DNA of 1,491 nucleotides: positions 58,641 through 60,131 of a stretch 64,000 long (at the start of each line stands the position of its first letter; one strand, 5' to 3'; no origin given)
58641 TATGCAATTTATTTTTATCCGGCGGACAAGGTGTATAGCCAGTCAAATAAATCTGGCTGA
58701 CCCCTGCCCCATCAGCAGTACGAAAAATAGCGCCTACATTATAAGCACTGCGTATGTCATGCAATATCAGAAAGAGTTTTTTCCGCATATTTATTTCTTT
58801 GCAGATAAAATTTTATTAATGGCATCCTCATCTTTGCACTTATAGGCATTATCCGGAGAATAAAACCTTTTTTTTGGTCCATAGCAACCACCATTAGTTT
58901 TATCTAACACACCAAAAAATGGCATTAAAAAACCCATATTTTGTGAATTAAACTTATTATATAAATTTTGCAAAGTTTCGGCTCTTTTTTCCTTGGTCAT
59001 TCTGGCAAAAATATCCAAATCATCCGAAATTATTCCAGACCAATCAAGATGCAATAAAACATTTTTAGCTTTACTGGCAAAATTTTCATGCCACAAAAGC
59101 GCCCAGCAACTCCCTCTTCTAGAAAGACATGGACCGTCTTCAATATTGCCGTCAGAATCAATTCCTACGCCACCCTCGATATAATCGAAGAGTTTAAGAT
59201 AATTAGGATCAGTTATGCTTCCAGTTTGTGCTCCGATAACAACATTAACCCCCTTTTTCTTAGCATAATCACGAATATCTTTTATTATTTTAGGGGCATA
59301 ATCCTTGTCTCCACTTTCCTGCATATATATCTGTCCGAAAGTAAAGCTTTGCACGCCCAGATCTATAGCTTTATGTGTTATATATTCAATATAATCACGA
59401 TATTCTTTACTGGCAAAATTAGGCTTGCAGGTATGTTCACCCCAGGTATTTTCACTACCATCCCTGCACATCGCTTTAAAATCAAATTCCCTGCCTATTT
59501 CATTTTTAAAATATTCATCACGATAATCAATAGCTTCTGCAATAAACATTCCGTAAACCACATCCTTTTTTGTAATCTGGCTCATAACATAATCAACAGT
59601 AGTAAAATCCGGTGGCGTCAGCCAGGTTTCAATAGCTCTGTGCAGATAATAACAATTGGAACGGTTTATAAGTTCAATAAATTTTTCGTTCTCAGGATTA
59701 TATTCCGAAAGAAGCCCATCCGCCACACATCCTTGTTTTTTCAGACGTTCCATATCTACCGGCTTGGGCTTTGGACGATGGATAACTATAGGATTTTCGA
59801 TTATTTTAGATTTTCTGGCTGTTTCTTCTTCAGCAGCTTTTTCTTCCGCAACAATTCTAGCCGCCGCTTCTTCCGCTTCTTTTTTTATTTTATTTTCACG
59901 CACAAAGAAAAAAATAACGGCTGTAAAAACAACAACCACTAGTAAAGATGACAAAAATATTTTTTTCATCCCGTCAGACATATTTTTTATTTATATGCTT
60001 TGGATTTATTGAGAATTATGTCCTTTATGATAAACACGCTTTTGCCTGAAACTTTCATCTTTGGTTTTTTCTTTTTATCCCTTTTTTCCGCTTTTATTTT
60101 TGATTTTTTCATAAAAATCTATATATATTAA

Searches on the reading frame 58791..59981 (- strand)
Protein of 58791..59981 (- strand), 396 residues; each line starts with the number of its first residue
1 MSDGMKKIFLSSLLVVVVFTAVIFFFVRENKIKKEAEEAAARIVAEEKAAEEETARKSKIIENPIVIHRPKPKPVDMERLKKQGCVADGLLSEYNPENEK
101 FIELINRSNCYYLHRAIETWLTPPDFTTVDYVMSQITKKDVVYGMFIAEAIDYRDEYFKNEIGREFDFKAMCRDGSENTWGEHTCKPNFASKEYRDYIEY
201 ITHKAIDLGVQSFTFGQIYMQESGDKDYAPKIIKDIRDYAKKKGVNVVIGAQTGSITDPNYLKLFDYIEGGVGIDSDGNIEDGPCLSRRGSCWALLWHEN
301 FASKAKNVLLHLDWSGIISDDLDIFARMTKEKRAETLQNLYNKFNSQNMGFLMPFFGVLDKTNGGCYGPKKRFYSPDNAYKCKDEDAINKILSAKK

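Call 25: find_encoding_contigs(protein=window:58791-59981:-, flank=10000, max_places=1)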
Protein window:58791-59981:- (396 aa): 14 contigs read that carry it; 1 place shown.
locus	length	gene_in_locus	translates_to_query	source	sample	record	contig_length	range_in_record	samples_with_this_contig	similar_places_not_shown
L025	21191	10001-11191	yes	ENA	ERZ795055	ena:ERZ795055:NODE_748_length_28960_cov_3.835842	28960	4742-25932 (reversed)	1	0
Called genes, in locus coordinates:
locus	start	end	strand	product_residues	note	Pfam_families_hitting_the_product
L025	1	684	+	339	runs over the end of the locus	PF00953:Glycos_transf_4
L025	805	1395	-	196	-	-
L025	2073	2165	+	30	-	-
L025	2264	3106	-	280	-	PF17827:PrmC_N, PF02384:N6_Mtase (weak), PF05175:MTS, PF06325:PrmA, PF01170:UPF0020 (weak), PF01209:Ubie_methyltran (weak), PF13847:Methyltransf_31, PF13649:Methyltransf_25, +4 more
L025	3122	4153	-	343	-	PF03462:PCRF, PF00472:RF-1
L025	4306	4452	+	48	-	-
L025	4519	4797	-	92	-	PF01197:Ribosomal_L31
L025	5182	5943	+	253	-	PF00318:Ribosomal_S2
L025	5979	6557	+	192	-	PF00889:EF_TS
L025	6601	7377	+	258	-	PF04468:PSP1, PF28472:PSP1_3rd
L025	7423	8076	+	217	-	-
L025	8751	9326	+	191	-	PF05478:Prominin (weak)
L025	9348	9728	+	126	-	-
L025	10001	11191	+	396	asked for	-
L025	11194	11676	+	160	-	PF00588:SpoU_methylase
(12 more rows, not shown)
